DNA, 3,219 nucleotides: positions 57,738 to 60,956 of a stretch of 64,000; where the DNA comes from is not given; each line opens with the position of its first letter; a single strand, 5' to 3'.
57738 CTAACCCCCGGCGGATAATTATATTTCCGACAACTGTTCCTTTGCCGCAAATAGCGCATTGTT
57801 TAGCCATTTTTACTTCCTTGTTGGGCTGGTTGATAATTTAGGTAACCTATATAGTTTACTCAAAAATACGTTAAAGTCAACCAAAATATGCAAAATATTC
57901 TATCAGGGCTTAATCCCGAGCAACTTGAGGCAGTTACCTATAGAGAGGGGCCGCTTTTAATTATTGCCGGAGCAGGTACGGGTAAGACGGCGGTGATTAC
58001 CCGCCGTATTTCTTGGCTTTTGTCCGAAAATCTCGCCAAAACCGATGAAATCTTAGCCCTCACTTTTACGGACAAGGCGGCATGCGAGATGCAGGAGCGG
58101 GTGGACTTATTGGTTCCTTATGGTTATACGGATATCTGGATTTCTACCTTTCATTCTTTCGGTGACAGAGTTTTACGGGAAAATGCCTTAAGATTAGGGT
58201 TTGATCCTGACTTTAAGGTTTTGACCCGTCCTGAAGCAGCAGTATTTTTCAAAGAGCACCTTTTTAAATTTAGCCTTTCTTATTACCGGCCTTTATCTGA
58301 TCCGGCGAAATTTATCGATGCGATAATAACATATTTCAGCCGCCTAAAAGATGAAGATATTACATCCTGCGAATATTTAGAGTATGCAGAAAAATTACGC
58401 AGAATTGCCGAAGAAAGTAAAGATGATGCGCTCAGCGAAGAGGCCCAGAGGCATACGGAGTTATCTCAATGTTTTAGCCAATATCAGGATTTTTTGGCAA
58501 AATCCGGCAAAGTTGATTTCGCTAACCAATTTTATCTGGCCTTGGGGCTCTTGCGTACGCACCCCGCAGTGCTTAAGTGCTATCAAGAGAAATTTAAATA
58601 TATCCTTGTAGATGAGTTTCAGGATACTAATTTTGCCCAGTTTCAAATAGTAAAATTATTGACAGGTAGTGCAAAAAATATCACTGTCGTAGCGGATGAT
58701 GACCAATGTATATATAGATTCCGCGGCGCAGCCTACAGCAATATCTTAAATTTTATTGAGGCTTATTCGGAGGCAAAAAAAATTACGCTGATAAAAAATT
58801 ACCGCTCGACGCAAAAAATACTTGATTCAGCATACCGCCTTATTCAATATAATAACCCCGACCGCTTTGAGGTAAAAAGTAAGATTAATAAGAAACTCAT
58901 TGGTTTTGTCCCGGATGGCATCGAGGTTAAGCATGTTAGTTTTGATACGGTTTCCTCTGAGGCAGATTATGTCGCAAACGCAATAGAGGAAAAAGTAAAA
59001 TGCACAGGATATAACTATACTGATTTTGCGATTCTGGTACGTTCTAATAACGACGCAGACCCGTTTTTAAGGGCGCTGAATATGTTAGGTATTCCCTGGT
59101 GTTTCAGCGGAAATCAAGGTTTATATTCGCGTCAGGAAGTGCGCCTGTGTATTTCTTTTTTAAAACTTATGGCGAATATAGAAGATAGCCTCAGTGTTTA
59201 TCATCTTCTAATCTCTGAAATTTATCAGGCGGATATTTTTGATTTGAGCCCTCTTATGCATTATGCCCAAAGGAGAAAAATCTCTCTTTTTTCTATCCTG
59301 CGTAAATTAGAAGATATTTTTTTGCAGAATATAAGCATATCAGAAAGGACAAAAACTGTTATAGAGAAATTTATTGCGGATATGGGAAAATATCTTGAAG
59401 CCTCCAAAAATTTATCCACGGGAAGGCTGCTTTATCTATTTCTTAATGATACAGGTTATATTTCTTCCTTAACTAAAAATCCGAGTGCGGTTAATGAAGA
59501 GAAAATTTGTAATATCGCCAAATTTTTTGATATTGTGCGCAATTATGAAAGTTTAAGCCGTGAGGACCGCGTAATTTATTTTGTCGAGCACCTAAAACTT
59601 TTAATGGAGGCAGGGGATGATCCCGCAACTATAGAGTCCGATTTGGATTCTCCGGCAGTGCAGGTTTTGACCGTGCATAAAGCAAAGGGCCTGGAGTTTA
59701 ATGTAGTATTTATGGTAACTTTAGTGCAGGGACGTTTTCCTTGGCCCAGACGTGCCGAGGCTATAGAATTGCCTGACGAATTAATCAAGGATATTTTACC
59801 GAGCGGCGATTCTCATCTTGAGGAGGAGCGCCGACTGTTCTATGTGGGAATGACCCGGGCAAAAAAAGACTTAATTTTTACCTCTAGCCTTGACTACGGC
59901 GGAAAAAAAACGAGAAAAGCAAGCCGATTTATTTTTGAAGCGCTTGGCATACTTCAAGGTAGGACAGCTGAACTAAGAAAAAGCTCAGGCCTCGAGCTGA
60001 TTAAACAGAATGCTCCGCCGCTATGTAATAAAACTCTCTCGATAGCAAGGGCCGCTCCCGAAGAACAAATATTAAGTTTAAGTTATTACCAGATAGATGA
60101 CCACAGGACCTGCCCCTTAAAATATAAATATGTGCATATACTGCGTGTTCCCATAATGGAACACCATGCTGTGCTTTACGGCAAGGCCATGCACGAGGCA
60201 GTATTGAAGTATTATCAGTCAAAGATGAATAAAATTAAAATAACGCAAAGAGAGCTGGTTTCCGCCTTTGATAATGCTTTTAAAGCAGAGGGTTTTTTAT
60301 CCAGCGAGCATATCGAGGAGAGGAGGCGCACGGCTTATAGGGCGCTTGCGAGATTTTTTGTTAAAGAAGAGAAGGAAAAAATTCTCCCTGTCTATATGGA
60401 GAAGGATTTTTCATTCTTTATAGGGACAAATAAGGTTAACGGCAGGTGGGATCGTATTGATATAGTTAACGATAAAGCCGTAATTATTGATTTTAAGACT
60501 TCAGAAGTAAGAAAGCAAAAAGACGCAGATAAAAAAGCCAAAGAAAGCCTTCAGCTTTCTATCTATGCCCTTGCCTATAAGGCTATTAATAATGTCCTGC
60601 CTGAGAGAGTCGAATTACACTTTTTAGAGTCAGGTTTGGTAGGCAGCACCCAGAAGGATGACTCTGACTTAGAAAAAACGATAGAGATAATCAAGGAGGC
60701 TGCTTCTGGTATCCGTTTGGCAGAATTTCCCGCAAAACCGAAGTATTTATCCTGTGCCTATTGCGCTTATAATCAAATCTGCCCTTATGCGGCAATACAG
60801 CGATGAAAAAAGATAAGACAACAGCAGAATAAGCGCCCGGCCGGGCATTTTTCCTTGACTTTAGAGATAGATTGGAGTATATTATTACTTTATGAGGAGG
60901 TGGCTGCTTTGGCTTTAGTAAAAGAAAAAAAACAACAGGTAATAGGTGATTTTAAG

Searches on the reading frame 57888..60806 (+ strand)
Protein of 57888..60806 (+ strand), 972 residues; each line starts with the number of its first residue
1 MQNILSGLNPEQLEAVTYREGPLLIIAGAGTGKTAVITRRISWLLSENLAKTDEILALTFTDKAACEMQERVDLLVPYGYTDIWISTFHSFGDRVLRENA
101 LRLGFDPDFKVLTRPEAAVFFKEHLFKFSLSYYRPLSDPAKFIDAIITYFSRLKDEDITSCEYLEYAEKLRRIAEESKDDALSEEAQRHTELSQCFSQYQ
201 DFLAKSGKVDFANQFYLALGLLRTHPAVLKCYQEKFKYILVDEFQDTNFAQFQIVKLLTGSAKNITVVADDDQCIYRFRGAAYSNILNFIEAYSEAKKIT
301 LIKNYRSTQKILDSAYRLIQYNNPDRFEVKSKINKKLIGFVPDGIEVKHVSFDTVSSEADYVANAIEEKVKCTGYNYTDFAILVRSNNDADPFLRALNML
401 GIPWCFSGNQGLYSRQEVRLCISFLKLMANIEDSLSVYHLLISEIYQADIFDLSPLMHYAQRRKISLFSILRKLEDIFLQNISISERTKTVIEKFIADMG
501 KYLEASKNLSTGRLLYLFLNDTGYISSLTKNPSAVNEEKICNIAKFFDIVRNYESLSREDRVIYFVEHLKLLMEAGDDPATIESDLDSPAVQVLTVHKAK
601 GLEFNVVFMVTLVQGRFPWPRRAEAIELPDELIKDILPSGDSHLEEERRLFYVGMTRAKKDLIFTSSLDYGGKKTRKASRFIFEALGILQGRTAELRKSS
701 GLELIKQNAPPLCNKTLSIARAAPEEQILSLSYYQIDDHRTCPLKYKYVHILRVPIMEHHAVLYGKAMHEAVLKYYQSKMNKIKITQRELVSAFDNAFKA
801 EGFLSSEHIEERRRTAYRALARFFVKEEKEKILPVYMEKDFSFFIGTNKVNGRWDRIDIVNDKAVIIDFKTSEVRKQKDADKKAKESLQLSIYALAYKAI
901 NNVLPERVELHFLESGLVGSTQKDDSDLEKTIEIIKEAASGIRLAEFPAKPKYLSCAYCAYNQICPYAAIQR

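Call 59: find_encoding_contigs(protein=window:57888-60806:+, flank=10000, max_places=1)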
Protein window:57888-60806:+ (972 aa): 7 contigs read that carry it; 1 place shown.
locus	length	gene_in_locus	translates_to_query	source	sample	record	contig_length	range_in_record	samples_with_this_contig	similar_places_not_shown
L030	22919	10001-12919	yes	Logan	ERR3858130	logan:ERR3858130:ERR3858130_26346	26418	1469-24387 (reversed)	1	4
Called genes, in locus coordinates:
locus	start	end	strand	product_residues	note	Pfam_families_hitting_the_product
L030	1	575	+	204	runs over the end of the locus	PF00697:PRAI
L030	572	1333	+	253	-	PF11306:DUF3108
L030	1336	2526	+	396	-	PF00291:PALP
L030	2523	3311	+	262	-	PF00290:Trp_syntA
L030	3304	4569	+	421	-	PF00675:Peptidase_M16, PF05193:Peptidase_M16_C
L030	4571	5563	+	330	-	PF01595:CNNM, PF00571:CBS (weak)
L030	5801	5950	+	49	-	PF18930:DUF5679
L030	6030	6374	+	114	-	PF02410:RsfS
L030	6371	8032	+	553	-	PF03485:Arg_tRNA_synt_N, PF00750:tRNA-synt_1d, PF05746:DALR_1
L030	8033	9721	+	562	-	PF01368:DHH, PF02272:DHHA1, PF17768:RecJ_OB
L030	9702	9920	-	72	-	PF00830:Ribosomal_L28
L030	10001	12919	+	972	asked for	PF00580:UvrD-helicase, PF13245:AAA_19, PF13361:UvrD_C, PF13538:UvrD_C_2 (faint), PF12705:PDDEXK_1, PF01930:Cas_Cas4 (weak)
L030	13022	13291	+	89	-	PF00312:Ribosomal_S15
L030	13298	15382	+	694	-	PF01138:RNase_PH, PF03725:RNase_PH_C, PF03726:PNPase, PF01138:RNase_PH, PF00013:KH_1, PF00575:S1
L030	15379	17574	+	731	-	PF13491:FtsK_4TM, PF17854:FtsK_alpha, PF01580:FtsK_SpoIIIE, PF09397:FtsK_gamma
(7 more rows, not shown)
